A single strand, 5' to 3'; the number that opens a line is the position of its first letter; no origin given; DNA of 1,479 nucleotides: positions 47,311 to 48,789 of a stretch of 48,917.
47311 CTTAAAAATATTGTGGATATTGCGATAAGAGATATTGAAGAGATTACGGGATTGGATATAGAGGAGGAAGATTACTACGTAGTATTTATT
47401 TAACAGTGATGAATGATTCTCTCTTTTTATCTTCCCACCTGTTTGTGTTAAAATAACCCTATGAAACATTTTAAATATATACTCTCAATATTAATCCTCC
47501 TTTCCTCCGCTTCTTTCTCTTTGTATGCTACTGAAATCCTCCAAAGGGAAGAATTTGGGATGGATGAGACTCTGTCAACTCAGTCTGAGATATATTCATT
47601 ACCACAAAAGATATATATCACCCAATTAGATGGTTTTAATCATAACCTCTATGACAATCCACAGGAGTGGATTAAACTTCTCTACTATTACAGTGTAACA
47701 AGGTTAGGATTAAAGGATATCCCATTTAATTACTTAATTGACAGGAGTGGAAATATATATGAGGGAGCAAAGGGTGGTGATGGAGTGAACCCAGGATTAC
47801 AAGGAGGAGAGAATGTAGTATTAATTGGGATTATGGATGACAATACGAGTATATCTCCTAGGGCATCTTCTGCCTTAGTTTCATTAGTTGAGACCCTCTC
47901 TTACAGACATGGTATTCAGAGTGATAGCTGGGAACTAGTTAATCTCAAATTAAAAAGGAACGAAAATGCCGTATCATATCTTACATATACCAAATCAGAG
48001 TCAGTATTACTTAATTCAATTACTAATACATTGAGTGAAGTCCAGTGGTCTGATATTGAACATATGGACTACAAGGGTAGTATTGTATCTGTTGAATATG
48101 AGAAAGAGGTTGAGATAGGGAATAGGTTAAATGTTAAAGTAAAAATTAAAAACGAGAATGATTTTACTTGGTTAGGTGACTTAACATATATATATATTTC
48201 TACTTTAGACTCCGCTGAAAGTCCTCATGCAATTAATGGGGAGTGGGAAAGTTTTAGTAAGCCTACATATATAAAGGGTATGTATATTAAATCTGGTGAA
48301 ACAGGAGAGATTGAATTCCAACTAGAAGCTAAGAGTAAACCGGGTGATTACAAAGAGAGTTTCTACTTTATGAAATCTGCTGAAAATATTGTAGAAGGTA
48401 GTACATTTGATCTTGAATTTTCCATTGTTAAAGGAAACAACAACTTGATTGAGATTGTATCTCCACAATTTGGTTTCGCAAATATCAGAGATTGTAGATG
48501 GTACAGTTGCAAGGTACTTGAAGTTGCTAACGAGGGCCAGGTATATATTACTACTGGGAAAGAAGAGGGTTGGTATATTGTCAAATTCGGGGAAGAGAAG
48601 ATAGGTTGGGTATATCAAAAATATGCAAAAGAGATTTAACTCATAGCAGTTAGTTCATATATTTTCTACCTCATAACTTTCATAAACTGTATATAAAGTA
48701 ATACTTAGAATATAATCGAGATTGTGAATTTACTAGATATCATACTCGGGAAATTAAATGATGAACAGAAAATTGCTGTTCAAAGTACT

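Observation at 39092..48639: Candidate host-wall-breaching secretion apparatus: second half of a split, relaxase-free T4SS-like system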

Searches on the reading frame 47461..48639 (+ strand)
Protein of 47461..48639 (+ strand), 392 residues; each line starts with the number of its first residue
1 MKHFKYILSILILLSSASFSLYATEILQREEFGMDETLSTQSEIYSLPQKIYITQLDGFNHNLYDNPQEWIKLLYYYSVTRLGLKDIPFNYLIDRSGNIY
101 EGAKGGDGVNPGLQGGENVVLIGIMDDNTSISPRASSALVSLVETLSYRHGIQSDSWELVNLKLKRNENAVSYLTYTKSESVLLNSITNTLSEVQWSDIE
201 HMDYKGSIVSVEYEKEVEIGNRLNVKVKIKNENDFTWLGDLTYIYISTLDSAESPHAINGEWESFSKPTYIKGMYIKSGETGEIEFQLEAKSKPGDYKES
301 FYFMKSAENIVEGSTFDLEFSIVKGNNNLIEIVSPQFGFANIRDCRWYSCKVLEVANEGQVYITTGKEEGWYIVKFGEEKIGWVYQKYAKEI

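Call 5: search_protein_families(library=pfam, proteins=[window:47461-48639:+], max_evalue=0.1)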
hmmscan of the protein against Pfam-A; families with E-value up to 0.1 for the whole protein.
window:47461-48639:+ (392 aa): 4 families
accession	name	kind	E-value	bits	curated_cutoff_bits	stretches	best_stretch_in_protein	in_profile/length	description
PF08239.17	SH3_3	-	0.025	15.2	27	1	341-388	4-52/54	Bacterial SH3 domain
PF01510.30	Amidase_2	-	0.031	15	26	1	88-157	39-115/131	N-acetylmuramoyl-L-alanine amidase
PF12988.13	TraQ_transposon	-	0.065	13.7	27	0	274-305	39-67/133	TraQ conjugal transfer protein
PF13905.12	Thioredoxin_8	-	0.087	13.6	27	0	79-99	74-94/94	Thioredoxin-like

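Call 10: search_protein_families(library=ncbifam, proteins=[window:47461-48639:+], max_evalue=0.1)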
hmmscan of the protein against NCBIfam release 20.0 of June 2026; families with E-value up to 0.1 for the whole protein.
window:47461-48639:+ (392 aa): 0 families

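Call 64: search_solved_structures(query=A3, max_evalue=1, show_alignments=2)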
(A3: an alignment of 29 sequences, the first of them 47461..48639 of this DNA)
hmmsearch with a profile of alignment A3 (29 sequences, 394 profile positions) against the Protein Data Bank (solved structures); distinct sequences matched with E-value up to 1: 31.
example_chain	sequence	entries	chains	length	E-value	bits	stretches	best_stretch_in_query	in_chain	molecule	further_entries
4krt_A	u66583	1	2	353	2.7e-08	36.4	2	340-394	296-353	Autolytic lysozyme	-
2rkq_A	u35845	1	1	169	0.00026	23.3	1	72-130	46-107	Peptidoglycan-recognition protein-SD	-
2eax_A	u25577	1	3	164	0.00049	22.4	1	61-107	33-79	Peptidoglycan recognition protein-I-beta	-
2eav_A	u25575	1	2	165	0.0005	22.3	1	61-107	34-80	Peptidoglycan recognition protein-I-beta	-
2kq8_A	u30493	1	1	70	0.0033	19.7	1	341-394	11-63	Cell wall hydrolase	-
1sxr_A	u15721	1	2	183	0.0037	19.5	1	75-115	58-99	Peptidoglycan recognition protein SA CG11709-PA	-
3ep1_A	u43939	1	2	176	0.0039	19.4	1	89-127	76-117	PGRP-Hd - Peptidoglycan recognition protein homologue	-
1s2j_A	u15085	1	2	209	0.0047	19.1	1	75-115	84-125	Peptidoglycan recognition protein SA CG11709-PA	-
1yck_A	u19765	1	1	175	0.0058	18.8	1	41-127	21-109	Peptidoglycan recognition protein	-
2kt8_A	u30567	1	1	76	0.0089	18.2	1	341-394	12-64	Probable surface protein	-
7f5i_A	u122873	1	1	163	0.009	18.2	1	87-160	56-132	amidase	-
5xz3_A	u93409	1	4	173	0.013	17.6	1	75-133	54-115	Peptidoglycan-recognition protein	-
27aa_A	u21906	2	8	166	0.026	16.7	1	58-118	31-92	Peptidoglycan recognition protein 1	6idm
6a89_A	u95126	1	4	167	0.026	16.7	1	58-118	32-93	Peptidoglycan recognition protein 1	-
2r2k_A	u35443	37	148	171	0.028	16.6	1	58-118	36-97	Peptidoglycan recognition protein | Peptidoglycan recognition protein 1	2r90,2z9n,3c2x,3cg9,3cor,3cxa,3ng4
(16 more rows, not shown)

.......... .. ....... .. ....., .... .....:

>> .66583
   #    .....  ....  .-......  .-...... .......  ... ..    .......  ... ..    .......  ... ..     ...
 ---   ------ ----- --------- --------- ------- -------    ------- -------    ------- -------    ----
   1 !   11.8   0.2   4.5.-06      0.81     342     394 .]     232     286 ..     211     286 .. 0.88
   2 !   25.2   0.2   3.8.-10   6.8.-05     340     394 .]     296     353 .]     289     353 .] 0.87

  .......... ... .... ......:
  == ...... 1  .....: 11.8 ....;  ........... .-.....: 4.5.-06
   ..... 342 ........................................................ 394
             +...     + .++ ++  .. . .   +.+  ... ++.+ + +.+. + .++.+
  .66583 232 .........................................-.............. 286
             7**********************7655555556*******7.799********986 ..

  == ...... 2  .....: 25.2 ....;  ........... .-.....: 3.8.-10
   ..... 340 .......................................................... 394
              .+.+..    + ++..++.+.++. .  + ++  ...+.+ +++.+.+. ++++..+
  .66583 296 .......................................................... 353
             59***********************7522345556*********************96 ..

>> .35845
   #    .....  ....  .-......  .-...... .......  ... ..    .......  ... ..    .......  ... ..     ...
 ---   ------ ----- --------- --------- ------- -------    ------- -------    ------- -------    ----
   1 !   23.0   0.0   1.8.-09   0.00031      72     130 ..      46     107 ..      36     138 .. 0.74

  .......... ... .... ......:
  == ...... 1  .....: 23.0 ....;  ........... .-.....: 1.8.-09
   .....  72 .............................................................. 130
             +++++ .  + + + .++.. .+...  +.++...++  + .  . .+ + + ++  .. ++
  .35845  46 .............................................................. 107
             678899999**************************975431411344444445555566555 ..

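Call 66: search_protein_families(library=pfam, alignment_id=A3, max_evalue=0.05)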
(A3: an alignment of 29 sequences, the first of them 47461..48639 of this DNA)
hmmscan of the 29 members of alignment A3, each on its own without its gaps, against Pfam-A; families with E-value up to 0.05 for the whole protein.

A. member 1, window:47461-48639:+ (392 aa): 2 families
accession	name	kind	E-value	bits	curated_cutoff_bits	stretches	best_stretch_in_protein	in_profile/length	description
PF08239.17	SH3_3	-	0.025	15.2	27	0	341-388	4-52/54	Bacterial SH3 domain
PF01510.30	Amidase_2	-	0.031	15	26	0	88-157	39-115/131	N-acetylmuramoyl-L-alanine amidase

B. families by the number of members that match (of 29 scanned): 18 families
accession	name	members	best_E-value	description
PF08239.17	SH3_3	29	2.1e-11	Bacterial SH3 domain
PF01510.30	Amidase_2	15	0.00011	N-acetylmuramoyl-L-alanine amidase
PF06347.19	SH3_4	10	0.00013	Bacterial SH3 domain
PF07653.23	SH3_2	8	0.00019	Variant SH3 domain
PF00018.34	SH3_1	8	0.0038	SH3 domain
PF16158.11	N_BRCA1_IG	7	0.0015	Ig-like domain from next to BRCA1 gene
PF16116.10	DUF4832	5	0.0027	Domain of unknown function (DUF4832)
PF13905.12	Thioredoxin_8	4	0.0015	Thioredoxin-like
PF18348.7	SH3_16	2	0.0023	Bacterial dipeptidyl-peptidase Sh3 domain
PF16397.10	DUF5006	2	0.0032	Domain of unknown function (DUF5006)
PF13584.12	BatD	2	0.0079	BatD DUF11 like domain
PF14874.12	PapD-like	1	0.024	Flagellar-associated PapD-like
PF17062.10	Osw5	1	0.035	Outer spore wall 5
PF22544.2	HYDIN_VesB_CFA65-like_Ig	1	0.036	HYDIN/CFA65/VesB-like, Ig-like domain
PF12988.13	TraQ_transposon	1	0.037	TraQ conjugal transfer protein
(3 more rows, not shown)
